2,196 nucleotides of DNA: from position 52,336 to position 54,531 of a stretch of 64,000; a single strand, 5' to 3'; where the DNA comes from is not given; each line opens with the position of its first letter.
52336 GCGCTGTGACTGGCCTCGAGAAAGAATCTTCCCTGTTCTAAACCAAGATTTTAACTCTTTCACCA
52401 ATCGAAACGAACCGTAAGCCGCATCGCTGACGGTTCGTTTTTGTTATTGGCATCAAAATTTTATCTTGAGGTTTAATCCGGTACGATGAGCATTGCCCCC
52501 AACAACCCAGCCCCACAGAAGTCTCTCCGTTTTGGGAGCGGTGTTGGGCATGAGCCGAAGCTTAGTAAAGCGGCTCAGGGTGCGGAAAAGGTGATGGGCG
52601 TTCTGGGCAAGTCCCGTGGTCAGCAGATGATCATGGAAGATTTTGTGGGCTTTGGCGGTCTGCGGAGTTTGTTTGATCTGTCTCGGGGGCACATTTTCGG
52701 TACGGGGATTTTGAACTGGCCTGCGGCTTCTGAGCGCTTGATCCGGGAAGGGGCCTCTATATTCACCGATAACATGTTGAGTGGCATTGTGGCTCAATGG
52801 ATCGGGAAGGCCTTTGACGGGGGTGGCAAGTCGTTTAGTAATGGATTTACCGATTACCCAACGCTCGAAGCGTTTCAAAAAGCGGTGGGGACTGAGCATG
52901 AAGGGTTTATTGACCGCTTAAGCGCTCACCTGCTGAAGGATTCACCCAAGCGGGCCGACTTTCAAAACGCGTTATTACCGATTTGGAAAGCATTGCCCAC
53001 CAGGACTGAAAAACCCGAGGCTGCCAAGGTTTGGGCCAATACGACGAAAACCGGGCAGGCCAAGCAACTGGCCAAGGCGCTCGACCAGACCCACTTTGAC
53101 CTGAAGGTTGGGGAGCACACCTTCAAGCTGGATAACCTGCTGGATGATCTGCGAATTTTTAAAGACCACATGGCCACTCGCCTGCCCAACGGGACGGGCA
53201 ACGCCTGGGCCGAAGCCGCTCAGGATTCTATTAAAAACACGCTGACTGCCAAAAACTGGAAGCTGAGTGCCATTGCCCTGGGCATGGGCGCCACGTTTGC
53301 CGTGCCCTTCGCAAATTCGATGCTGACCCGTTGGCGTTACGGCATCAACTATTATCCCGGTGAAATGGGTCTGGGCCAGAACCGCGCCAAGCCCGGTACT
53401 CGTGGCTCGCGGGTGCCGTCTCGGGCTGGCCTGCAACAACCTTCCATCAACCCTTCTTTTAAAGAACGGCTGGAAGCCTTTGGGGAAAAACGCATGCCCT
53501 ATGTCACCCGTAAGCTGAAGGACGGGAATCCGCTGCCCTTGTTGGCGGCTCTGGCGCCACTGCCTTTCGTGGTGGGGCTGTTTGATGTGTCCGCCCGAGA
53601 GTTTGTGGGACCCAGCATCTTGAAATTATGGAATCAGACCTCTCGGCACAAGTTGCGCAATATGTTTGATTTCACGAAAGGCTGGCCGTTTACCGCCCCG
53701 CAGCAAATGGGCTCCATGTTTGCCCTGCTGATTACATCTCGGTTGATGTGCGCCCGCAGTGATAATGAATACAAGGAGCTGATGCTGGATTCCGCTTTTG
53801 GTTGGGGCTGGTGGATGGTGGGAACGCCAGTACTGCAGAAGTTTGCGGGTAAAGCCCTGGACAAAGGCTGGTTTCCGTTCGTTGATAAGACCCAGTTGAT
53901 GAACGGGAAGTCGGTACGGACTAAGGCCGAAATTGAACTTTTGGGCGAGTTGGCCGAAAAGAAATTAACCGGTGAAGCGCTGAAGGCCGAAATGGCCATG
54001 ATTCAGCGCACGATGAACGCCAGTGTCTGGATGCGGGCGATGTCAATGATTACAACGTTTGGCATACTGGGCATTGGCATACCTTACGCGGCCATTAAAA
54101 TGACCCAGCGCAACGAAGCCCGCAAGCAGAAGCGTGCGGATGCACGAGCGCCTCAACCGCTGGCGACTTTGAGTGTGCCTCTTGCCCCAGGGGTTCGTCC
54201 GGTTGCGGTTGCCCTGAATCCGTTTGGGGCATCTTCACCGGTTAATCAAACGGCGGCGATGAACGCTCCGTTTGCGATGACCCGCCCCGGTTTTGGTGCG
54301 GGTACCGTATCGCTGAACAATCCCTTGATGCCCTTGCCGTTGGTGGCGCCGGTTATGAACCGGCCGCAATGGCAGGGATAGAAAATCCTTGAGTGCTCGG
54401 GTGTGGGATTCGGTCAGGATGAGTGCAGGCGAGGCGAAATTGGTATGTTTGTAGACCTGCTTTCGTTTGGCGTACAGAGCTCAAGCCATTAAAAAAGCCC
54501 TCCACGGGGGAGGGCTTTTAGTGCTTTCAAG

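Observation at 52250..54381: his-attenuator-like leader (7 His in 9 codons plus intrinsic terminator) in front of a domain-less 631-aa membrane protein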

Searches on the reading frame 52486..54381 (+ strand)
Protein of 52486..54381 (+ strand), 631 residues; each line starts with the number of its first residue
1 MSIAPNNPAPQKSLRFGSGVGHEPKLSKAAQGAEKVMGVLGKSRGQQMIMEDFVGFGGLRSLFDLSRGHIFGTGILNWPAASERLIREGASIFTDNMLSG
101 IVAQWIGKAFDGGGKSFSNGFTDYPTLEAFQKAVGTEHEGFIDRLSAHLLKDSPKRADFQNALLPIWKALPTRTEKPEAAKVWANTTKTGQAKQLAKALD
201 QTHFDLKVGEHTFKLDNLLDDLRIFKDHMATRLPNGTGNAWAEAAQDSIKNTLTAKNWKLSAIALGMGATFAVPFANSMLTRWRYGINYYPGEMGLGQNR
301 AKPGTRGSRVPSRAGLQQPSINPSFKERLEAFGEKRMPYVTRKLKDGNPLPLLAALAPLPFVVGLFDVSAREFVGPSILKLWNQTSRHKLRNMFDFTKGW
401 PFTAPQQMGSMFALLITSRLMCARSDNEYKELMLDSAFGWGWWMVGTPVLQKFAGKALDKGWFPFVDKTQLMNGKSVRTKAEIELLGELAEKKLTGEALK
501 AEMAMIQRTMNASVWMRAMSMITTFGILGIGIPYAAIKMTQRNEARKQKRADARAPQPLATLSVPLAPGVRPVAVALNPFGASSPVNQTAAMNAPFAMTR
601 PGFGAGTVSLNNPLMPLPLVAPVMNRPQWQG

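Call 7: search_protein_families(library=pfam, proteins=[window:52486-54381:+], max_evalue=1)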
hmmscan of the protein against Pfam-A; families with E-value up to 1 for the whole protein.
window:52486-54381:+ (631 aa): 0 families

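Call 8: find_homologous_proteins(query=window:52486-54381:+)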
Query window:52486-54381:+ (631 aa): 40 proteins with E <= 0.001 among 8000 candidates.
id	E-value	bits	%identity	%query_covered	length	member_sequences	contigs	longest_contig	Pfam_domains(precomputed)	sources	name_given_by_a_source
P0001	0.0e+0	1439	100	100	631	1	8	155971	-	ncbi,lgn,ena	-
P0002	0.0e+0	1061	76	100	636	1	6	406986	-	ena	-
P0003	1.5e-184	633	53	99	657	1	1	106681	-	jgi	jgi:hypothetical protein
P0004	1.2e-114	402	41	87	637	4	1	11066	-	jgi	jgi:hypothetical protein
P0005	9.7e-111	389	43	82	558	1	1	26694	-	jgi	jgi:hypothetical protein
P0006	7.3e-107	376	43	81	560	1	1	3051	-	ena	-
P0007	1.6e-106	375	43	82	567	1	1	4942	-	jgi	jgi:hypothetical protein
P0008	2.0e-103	365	42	81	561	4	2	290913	-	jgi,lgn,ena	-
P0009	4.3e-98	347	40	83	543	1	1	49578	-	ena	-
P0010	3.9e-94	334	40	90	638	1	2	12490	-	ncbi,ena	-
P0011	2.3e-90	322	37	93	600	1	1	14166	-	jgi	jgi:hypothetical protein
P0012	6.5e-90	320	37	99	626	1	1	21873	-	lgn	-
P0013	2.9e-89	318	35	96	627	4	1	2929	-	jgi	-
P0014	4.5e-89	318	38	84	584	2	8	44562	-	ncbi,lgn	ncbi:MAG TPA: hypothetical protein V6C99_03320 [Oculatellaceae cyanobacterium]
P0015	8.7e-89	317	38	86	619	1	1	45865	-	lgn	-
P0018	1.4e-86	309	38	96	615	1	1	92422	-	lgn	-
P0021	7.1e-84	300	37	91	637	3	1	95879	-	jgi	-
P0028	1.7e-79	286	36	91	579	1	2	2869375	-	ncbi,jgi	jgi:hypothetical protein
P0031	2.7e-78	282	38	84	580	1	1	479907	-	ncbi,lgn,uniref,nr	ncbi:hypothetical protein [Vampirovibrio chlorellavorus]|uniref:hypothetical protein n=1 Tax=Vampiro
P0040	1.5e-34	138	33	40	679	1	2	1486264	-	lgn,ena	-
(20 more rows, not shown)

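Call 11: find_related_loci(query=A1, collection=genome_contigs, flank=4000)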
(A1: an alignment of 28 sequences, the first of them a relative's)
Query A1 (631 aa) in genome_contigs; peptide patterns used: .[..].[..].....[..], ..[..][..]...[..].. (x = any residue, [..] = any of these).
41 stretches matched a pattern; 8 encode a relative of the query (tblastn E <= 1e-3); 8 distinct loci.
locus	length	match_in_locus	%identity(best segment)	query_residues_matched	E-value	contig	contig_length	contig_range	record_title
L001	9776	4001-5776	37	1-595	2e-92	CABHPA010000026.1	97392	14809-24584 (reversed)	MAG: Candidatus Melainabacteria bacterium isolate Melainabacteria_sp_nbed3b74 genome assembly, contig: NODE_704_length_9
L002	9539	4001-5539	37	34-581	2e-90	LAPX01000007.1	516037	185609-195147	Vampirovibrio chlorellavorus isolate NCIMB 11383 contig_7, whole genome shotgun sequence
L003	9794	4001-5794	35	1-619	3e-88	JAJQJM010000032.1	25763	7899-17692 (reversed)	MAG: Vampirovibrio sp. isolate C_No_T20_B_bin.46 scaffold_1139, whole genome shotgun sequence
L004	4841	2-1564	37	49-601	6e-86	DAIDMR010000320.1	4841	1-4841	MAG TPA_asm: Vampirovibrio sp. isolate clean456 k141_287581, whole genome shotgun sequence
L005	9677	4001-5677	36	2-574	3e-83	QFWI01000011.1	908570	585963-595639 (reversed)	MAG: Vampirovibrio chlorellavorus isolate Vc_AZ_2 Contig11, whole genome shotgun sequence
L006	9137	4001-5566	38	28-559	5e-83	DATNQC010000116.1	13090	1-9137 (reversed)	MAG TPA_asm: Oculatellaceae cyanobacterium isolate SMAG_U16497 k141_570643, whole genome shotgun sequence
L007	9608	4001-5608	35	8-557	3e-81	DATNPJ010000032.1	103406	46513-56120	MAG TPA_asm: Coleofasciculaceae cyanobacterium isolate SMAG_U16478 k141_1200789, whole genome shotgun sequence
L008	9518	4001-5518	37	43-551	1e-77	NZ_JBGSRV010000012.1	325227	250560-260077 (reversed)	MAG: Vampirovibrio sp. isolate JTS-AC367 k141_1855324, whole genome shotgun sequence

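Call 12: find_encoding_contigs(protein=P0002, flank=4000, max_places=2)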
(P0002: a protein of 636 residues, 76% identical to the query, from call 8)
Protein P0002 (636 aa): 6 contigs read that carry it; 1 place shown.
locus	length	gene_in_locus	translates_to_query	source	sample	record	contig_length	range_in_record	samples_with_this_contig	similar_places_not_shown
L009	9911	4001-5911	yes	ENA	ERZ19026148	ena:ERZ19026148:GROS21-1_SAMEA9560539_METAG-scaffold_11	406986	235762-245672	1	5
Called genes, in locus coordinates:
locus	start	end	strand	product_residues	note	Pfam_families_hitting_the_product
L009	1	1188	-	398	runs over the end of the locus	PF13528:Glyco_trans_1_3, PF04101:Glyco_tran_28_C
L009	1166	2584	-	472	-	PF05977:MFS_3, PF07690:MFS_1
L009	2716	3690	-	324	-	PF11967:RecO_N, PF02565:RecO_C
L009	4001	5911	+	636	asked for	-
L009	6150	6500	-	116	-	PF00453:Ribosomal_L20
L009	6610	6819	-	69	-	PF01632:Ribosomal_L35p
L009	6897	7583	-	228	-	PF05198:IF3_N, PF00707:IF3_C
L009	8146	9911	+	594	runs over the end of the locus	PF01590:GAF (faint), PF13185:GAF_2 (faint), PF00990:GGDEF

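Call 13: find_encoding_contigs(protein=P0003, flank=4000, max_places=2)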
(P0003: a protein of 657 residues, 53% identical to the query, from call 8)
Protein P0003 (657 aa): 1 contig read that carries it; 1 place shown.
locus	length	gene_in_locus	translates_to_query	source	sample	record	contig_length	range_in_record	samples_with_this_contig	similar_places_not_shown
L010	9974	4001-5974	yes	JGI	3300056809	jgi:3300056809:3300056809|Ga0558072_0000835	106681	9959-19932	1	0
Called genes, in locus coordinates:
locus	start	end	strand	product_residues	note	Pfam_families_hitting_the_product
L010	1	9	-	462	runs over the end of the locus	PF03142:Chitin_synth_2 (faint), PF13506:Glyco_transf_21, PF00535:Glycos_transf_2, PF13641:Glyco_tranf_2_3, PF13632:Glyco_trans_2_3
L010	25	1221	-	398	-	PF13528:Glyco_trans_1_3, PF04101:Glyco_tran_28_C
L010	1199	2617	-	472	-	PF05977:MFS_3, PF07690:MFS_1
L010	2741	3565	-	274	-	PF11967:RecO_N, PF02565:RecO_C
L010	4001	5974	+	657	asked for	-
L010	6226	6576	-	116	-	PF00453:Ribosomal_L20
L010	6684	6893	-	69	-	PF01632:Ribosomal_L35p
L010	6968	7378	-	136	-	PF05198:IF3_N, PF00707:IF3_C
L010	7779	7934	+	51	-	-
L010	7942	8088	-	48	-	-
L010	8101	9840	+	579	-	PF00990:GGDEF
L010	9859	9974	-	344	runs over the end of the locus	PF00571:CBS (faint), PF01380:SIS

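Call 14: find_encoding_contigs(protein=P0001, flank=4000, max_places=3)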
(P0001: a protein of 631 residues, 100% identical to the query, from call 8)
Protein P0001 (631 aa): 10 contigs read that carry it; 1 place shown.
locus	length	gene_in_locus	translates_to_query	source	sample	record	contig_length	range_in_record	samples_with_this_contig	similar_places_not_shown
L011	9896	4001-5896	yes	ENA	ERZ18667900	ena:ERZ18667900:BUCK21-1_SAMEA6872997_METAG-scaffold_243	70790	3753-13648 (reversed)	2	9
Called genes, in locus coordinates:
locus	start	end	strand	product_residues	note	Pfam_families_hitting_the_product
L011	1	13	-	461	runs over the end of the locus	PF13506:Glyco_transf_21, PF00535:Glycos_transf_2, PF10111:Glyco_tranf_2_2 (faint), PF13641:Glyco_tranf_2_3, PF03142:Chitin_synth_2 (weak), PF13632:Glyco_trans_2_3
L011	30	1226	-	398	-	PF13528:Glyco_trans_1_3, PF04101:Glyco_tran_28_C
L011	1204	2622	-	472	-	PF05977:MFS_3, PF07690:MFS_1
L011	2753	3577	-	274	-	PF11967:RecO_N, PF02565:RecO_C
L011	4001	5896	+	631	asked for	-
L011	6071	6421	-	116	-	PF00453:Ribosomal_L20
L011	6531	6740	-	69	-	PF01632:Ribosomal_L35p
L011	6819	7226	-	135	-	PF05198:IF3_N, PF00707:IF3_C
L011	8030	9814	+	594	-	PF13185:GAF_2 (faint), PF00990:GGDEF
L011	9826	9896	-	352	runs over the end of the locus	PF01380:SIS, PF00571:CBS (weak)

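Call 17: find_related_loci(query=A1, collection=metagenome_contigs, flank=3000)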
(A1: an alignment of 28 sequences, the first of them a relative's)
Query A1 (631 aa) in metagenome_contigs; peptide patterns used: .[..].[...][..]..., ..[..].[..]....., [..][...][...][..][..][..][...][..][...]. (x = any residue, [..] = any of these).
352 stretches matched a pattern; 7 encode a relative of the query (tblastn E <= 1e-3); 7 distinct loci.
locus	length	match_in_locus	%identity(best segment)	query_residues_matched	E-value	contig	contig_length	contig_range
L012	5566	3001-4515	44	43-553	3e-116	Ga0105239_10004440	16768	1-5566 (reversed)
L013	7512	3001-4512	42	43-553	3e-114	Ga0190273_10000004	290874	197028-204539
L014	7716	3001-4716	37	1-597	2e-93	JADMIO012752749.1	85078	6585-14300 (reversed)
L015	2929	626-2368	35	15-619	9e-91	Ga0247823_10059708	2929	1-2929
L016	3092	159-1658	35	22-543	3e-82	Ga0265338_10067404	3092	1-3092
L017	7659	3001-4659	33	1-547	2e-74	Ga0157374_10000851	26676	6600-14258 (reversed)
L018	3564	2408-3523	40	1-380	4e-67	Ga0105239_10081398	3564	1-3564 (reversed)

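Call 25: find_encoding_contigs(protein=P0028, flank=3000, max_places=1)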
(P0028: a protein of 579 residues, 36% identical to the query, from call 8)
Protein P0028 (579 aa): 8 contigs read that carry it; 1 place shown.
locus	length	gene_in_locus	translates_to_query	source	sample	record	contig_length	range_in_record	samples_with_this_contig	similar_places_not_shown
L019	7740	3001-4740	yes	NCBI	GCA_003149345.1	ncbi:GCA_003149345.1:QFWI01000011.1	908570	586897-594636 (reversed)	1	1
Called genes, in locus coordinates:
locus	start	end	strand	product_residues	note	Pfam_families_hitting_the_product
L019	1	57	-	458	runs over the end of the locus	PF07005:SBD_N, PF17042:NBD_C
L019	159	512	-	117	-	PF00436:SSB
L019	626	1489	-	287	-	PF00459:Inositol_P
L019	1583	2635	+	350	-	PF01207:Dus, PF00977:His_biosynth (weak)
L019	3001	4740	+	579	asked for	-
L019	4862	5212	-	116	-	PF00453:Ribosomal_L20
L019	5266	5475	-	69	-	PF01632:Ribosomal_L35p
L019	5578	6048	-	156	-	PF05198:IF3_N, PF00707:IF3_C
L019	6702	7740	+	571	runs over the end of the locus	PF13185:GAF_2 (faint), PF00990:GGDEF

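Call 26: find_encoding_contigs(protein=P0021, flank=3000, max_places=1)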
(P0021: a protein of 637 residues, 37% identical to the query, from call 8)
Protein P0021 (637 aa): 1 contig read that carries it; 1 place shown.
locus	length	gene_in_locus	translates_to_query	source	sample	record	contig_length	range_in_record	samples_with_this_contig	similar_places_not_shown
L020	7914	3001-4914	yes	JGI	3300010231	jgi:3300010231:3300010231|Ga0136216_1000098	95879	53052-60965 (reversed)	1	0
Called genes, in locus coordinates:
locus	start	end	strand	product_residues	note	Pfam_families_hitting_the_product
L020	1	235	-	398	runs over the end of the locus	PF13528:Glyco_trans_1_3, PF04101:Glyco_tran_28_C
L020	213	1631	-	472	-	PF07690:MFS_1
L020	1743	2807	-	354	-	PF11967:RecO_N, PF02565:RecO_C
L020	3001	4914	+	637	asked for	-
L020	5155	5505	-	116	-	PF00453:Ribosomal_L20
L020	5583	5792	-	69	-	PF01632:Ribosomal_L35p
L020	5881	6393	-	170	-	PF05198:IF3_N, PF00707:IF3_C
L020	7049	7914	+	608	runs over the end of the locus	PF00990:GGDEF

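Call 27: find_encoding_contigs(protein=P0018, flank=3000, max_places=1)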
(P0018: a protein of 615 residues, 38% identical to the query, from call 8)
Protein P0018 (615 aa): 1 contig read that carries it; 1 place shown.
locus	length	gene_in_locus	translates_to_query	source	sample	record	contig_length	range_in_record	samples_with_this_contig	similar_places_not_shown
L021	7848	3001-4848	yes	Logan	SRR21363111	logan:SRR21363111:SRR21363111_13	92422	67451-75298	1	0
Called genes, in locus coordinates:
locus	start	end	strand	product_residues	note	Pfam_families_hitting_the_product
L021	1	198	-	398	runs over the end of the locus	PF13528:Glyco_trans_1_3, PF04101:Glyco_tran_28_C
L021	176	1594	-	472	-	PF07690:MFS_1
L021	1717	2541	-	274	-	PF11967:RecO_N, PF02565:RecO_C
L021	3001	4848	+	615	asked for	-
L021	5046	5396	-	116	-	PF00453:Ribosomal_L20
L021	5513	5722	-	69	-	PF01632:Ribosomal_L35p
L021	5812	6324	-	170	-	PF05198:IF3_N, PF00707:IF3_C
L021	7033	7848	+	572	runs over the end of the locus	PF13185:GAF_2 (faint), PF00990:GGDEF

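Call 28: find_encoding_contigs(protein=P0040, flank=3000, max_places=1)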
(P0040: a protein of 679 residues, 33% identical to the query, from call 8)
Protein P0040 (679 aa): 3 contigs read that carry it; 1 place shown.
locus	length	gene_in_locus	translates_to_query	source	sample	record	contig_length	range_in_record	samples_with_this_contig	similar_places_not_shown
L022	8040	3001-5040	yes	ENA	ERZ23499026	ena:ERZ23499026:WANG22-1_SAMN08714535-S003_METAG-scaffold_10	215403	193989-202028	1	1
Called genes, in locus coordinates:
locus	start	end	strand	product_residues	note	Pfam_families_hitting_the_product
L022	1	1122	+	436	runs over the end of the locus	PF00990:GGDEF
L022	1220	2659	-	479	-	PF14376:Haem_bd, PF00034:Cytochrom_C (faint), PF13442:Cytochrome_CBB3 (faint), PF03150:CCP_MauG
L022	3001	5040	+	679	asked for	-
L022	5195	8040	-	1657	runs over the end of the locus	-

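Call 33: predict_structure(alignment_id=A1)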
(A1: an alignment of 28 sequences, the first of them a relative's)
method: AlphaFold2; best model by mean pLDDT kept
length: 631 residues; sequences in the alignment: 28
mean_pLDDT: 80.0   pTM: 0.76
mean pLDDT of the five models: 80.0, 76.8, 76.2, 74.6, 74.0
residues with pLDDT >= 90: 289; 70-90: 210; 50-70: 35; < 50: 97
segments of 3 or more residues with pLDDT < 50: 1-22, 305-316, 570-572, 574-578, 580-631
pLDDT, mean of each block of 10 residues (from residue 1): 36 28 67 81 75 86 92 91 91 85 91 84 91 90 96 95 95 84 89 95 91 92 93 76 93 93 92 92 87 74 48 51 85 91 96 94 87 72 82 85 86 93 94 88 85 93 91 89 94 95 95 90 89 93 92 79 52 47 40 34 34 38 35 32
secondary structure, 60 per line:
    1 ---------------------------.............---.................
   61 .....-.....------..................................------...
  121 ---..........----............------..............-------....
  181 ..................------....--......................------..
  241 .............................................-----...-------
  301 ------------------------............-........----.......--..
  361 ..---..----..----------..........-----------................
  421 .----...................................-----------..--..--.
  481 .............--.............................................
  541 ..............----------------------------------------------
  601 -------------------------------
elements in order: H28-40 H44-65 H67-71 H78-111 H124-133 H138-149 H156-169 H177-198 E205-208 E211-214 H215-232 H239-285 H325-336 H338-345 H350-356 H359-362 H384-393 H405-421 H426-460 H480-493 H496-554

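Call 43: search_protein_representatives(alignment_id=A1)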
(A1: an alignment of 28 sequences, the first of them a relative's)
Query: 28 sequences, 594 profile positions. Proteins with E-value up to 0.001 (for the whole library): 327; up to 1e-10: 146; up to 1e-30: 98. The best 150 are listed.
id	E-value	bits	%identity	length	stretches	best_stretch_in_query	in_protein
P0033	5.6e-236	801.2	-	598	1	1-591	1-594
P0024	5.3e-215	731.9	-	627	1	1-589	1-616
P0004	4.3e-213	725.6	-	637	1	1-591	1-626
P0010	1.1e-211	720.9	-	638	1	3-590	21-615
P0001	1.6e-210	717.1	-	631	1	1-582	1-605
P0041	4.5e-205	699.1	-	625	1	1-553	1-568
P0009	6.4e-199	678.8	-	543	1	4-530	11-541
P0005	1.8e-195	667.4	-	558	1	20-576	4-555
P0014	2.0e-194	664.0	-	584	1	11-556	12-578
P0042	1.4e-176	605.0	-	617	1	1-577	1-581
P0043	1.5e-174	598.3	-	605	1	1-582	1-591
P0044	3.6e-174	597.1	-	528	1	30-553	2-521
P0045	1.3e-169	582.0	-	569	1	14-544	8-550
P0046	9.7e-169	579.1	-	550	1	8-530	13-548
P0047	9.4e-167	572.6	-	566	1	10-544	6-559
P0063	4.8e-108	378.7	-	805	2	29-311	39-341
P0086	3.9e-86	306.3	-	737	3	171-583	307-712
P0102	1.6e-62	228.3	-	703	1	13-572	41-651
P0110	3.1e-50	187.8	-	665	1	17-573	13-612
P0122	1.6e-42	162.3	-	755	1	30-573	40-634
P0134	9.8e-28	113.5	-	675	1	73-575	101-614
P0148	2.0e-15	72.8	-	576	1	60-551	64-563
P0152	1.5e-14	69.9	-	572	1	73-568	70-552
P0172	1.5e-11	60.0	-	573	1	57-554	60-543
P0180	1.3e-10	56.9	-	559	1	76-553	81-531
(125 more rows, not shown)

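Call 45: search_protein_families(library=pfam, proteins=[P0063, P0086, P0102, P0110, P0122, P0134, P0148, P0152, P0172, P0180], max_evalue=0.01)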
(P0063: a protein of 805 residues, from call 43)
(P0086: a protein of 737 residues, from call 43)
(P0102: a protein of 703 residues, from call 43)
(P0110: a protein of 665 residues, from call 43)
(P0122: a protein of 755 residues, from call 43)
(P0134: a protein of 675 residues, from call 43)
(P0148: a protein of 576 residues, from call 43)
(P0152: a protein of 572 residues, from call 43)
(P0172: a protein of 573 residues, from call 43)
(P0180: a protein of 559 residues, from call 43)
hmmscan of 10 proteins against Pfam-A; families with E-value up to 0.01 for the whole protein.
P0063 (805 aa): 0 families

P0086 (737 aa): 1 family
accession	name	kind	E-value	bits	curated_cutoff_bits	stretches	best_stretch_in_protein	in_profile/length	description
PF05004.19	IFRD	-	0.0025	17.3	25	1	178-241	9-70/306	Interferon-related developmental regulator (IFRD)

P0102 (703 aa): 0 families

P0110 (665 aa): 0 families

P0122 (755 aa): 0 families

P0134 (675 aa): 0 families

P0148 (576 aa): 0 families

P0152 (572 aa): 0 families

P0172 (573 aa): 0 families

P0180 (559 aa): 0 families

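Call 46: search_protein_families(library=ncbifam, proteins=[window:52486-54381:+, P0031, P0110, P0148], max_evalue=0.1)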
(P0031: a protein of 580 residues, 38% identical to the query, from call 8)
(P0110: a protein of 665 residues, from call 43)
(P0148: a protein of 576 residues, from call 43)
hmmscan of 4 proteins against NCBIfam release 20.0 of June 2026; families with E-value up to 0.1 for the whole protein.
window:52486-54381:+ (631 aa): 0 families

P0031 (580 aa): 0 families

P0110 (665 aa): 0 families

P0148 (576 aa): 2 families
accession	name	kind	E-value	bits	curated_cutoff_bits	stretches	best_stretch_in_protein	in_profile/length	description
NF045849.1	ICE_MMCAP2_0565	equivalog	0.053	13.2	40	0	514-556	13-54/80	Mbov_0395 family pilin-like conjugal transfer protein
NF011978.0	PRK15443.2-5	subfamily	0.082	13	261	0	160-197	6-44/141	diol dehydratase small subunit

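Call 59: search_solved_structures(query=A1, max_evalue=1)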
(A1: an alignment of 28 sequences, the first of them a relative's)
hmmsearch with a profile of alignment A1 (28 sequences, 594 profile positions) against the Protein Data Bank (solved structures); distinct sequences matched with E-value up to 1: 0.
